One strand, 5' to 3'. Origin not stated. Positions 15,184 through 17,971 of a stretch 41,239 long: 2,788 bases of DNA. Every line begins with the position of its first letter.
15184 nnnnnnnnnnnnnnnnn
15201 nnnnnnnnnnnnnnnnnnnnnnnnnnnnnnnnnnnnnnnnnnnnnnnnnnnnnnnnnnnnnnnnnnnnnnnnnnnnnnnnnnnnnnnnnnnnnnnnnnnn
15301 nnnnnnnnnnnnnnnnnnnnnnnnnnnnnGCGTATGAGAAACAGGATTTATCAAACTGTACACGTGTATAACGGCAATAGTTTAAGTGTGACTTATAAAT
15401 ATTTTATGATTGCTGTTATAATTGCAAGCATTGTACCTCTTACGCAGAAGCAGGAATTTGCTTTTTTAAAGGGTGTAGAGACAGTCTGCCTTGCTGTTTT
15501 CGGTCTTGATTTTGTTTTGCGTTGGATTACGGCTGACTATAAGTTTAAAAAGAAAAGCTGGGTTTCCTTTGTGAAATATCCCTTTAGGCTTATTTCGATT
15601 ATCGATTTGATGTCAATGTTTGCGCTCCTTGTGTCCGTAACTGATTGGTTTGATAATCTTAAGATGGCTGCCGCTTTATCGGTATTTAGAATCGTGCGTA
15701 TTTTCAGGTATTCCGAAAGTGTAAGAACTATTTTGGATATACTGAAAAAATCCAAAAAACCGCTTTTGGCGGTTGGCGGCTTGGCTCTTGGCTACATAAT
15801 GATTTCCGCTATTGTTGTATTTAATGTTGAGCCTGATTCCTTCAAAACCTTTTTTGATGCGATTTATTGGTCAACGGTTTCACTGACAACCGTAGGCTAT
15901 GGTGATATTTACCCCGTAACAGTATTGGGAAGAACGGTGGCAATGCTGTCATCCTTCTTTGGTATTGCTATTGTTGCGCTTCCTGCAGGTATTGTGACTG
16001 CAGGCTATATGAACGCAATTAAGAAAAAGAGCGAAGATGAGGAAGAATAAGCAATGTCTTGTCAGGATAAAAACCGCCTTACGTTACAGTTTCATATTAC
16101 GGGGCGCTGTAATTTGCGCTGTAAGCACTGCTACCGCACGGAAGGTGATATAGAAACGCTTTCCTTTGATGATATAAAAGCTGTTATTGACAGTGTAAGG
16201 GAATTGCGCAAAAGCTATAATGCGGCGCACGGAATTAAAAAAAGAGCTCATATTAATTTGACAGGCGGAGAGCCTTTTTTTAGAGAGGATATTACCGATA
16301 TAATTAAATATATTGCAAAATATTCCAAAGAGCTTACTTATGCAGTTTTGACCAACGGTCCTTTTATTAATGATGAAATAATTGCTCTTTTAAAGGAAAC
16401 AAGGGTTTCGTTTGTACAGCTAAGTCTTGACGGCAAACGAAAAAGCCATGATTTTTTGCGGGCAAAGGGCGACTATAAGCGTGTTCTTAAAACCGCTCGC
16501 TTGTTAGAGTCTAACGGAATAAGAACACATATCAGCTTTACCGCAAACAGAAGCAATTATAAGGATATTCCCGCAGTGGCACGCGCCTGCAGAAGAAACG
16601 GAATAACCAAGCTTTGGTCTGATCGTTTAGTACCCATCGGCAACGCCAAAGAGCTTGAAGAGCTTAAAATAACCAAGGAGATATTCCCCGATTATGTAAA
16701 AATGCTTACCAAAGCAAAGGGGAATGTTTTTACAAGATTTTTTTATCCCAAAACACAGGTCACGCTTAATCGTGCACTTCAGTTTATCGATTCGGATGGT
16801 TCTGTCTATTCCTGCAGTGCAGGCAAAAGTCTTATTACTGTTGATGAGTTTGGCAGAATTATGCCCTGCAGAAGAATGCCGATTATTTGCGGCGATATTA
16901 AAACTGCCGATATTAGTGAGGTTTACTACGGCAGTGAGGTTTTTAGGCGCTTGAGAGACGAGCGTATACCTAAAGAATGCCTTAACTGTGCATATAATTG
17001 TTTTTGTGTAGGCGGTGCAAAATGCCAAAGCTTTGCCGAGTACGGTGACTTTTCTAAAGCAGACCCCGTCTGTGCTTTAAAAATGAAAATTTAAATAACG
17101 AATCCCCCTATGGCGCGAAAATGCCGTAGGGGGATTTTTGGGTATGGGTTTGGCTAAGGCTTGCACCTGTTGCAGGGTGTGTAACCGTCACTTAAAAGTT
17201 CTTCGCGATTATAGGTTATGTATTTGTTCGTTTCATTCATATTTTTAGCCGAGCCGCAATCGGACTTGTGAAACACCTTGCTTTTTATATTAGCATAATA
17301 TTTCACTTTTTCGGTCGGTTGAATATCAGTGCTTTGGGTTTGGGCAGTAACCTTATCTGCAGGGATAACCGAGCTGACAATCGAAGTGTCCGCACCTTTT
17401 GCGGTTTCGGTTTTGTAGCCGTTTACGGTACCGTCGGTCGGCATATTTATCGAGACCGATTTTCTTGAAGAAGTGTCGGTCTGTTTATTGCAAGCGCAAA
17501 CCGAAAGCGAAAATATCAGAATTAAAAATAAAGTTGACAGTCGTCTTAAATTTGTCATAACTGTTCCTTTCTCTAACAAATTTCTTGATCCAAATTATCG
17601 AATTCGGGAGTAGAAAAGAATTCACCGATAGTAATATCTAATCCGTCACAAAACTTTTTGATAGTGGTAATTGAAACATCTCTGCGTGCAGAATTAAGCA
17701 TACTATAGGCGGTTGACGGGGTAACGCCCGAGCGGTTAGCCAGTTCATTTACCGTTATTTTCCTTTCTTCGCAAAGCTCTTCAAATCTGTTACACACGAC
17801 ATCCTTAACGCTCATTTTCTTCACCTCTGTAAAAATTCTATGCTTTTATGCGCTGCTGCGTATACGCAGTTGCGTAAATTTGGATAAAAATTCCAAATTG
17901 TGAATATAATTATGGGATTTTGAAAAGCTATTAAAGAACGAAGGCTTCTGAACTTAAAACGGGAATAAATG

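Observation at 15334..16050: Minimal Kv-like K+ channel embedded inside a radical-SAM modification operon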

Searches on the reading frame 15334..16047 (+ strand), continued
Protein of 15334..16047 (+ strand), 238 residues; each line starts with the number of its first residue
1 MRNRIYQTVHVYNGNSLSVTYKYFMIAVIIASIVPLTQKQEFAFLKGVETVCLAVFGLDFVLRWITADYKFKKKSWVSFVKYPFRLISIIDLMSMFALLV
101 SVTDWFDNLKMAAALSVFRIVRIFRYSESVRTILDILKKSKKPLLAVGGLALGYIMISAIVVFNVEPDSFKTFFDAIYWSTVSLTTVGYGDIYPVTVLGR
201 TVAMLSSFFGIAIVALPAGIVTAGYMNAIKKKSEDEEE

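Call 84: search_protein_families(library=ncbifam, proteins=[L001:2945-3868:+], max_evalue=0.01)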
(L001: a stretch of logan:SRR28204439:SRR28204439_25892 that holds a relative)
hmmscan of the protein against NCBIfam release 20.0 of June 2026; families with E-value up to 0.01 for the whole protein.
L001:2945-3868:+ (308 aa): 5 families
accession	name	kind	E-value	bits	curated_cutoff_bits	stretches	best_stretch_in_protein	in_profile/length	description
NF047961.1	adhesin_HupY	equivalog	2.5e-15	55.7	1250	2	211-300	186-275/978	leucine-rich repeat adhesin HupY/LrrG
NF045861.1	glide_Gli349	exception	1.8e-12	44.8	1750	2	209-303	2675-2770/3169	gliding machinery surface structure protein Gli349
TIGR02167.2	Liste_lipo_26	repeat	3.3e-06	26.7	30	0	138-147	2-11/26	PARCEL repeat-containing surface protein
NF050142.1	PG1828_fam_lipo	equivalog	0.0059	17.3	50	1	2-22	1-20/59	PG1828 family lipoprotein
NF058595.1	invert_tail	domain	0.0085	16.4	37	0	5-37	56-88/113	lipo-invert putative C-terminal anchoring domain-containing protein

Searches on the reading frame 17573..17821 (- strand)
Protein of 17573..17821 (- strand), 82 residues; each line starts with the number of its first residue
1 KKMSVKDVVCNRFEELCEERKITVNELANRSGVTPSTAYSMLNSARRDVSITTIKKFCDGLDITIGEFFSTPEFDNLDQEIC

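Call 5: search_protein_families(library=pfam, proteins=[window:17573-17821:-], max_evalue=0.01)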
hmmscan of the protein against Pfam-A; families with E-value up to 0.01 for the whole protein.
window:17573-17821:- (82 aa): 6 families
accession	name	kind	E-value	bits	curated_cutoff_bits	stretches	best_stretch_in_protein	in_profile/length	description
PF13443.12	HTH_26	-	7.9e-13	48.9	22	1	14-71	3-60/63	Cro/C1-type HTH DNA-binding domain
PF01381.28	HTH_3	-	1.9e-08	34.7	23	1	15-68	3-55/55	Helix-turn-helix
PF13560.12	HTH_31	-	2e-05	25.2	27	1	12-63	5-56/64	Helix-turn-helix domain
PF09339.16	HTH_IclR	-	0.00035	20.7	22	1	20-44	17-41/52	IclR helix-turn-helix domain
PF04967.18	HTH_10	-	0.00074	19.7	23.1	1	19-48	21-50/53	HTH DNA binding domain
PF13412.12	HTH_24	-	0.00084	19.3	21.9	1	14-43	10-39/48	Winged helix-turn-helix DNA-binding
